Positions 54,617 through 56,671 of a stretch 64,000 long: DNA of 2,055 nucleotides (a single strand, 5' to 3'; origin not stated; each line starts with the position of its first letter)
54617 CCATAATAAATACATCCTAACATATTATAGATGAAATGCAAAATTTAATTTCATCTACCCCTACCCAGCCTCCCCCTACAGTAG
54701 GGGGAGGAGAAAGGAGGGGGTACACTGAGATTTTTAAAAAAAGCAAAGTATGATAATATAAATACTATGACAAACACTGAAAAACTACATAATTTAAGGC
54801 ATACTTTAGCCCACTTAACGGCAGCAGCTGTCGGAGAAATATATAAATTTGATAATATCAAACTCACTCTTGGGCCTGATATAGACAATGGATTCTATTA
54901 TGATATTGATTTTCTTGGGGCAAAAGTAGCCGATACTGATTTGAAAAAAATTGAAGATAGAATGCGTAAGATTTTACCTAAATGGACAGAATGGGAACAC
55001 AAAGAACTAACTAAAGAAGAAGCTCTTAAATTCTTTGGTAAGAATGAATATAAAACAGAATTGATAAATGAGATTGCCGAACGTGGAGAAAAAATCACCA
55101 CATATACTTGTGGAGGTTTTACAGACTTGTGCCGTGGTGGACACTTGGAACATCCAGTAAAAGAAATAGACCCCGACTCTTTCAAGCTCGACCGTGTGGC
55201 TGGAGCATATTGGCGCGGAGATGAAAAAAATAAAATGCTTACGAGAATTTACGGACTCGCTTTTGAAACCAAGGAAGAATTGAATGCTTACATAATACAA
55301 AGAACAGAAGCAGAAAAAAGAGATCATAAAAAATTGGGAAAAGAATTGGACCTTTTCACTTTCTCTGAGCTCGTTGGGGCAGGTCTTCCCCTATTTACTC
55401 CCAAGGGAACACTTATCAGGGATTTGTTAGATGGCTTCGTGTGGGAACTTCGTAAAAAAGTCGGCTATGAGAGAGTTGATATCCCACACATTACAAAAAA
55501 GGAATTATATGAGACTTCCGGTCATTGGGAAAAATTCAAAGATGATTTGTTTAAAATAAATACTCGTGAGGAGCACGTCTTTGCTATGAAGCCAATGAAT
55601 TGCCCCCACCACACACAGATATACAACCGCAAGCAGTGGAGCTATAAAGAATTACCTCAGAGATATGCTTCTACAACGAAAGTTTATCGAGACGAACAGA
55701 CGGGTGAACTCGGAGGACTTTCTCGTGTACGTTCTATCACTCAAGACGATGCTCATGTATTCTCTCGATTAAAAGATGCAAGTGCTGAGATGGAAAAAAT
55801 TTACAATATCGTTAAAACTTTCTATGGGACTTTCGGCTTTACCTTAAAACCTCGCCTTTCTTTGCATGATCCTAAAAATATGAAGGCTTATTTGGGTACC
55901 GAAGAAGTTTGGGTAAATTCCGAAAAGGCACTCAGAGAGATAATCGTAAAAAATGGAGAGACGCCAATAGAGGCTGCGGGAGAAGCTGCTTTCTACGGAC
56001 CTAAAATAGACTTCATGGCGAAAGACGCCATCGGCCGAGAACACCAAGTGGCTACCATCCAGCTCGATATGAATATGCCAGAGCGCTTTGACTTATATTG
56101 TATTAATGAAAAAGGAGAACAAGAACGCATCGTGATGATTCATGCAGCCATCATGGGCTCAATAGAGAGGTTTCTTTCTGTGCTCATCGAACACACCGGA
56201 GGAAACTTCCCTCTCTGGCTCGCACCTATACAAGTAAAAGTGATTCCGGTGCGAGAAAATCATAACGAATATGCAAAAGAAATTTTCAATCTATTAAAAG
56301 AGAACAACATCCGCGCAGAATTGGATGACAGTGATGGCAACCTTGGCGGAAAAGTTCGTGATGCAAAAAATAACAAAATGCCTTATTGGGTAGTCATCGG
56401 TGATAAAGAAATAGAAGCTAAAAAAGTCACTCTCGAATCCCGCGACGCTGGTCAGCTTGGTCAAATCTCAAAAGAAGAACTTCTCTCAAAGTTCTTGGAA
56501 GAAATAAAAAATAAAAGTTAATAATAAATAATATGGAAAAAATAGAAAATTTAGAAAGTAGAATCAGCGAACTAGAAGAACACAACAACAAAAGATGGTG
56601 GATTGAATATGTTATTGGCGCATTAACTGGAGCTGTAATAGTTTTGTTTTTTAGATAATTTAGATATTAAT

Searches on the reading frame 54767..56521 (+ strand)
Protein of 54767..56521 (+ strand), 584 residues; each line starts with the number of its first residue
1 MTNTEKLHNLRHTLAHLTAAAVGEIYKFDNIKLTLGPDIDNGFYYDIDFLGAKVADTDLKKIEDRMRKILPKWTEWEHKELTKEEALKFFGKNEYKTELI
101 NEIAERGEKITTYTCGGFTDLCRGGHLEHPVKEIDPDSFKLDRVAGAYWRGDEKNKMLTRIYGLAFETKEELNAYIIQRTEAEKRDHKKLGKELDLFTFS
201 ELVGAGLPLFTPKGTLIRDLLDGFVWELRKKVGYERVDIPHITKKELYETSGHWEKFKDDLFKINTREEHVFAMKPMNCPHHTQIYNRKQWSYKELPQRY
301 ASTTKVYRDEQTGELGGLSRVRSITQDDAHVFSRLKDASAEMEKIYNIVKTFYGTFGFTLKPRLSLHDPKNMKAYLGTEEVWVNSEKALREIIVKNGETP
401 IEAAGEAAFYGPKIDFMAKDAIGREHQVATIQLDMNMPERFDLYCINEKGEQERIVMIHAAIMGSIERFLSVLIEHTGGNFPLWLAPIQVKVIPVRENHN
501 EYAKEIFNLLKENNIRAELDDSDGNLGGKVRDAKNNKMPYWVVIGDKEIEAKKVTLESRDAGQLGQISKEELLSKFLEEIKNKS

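Call 62: search_protein_families(library=pfam, proteins=[window:54767-56521:+], max_evalue=0.001)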
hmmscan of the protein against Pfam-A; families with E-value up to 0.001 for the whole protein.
window:54767-56521:+ (584 aa): 3 families
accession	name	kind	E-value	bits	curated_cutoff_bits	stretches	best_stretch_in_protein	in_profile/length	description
PF00587.30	tRNA-synt_2b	-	6.6e-40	137.5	29.3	1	262-476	1-178/179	tRNA synthetase class II core domain (G, H, P, S and T)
PF03129.25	HGTP_anticodon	-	2e-23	82.8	21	1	489-578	1-93/94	Anticodon binding domain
PF07973.19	tRNA_SAD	-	1.4e-07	31.8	24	1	110-162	1-44/44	Threonyl and Alanyl tRNA synthetase second additional domain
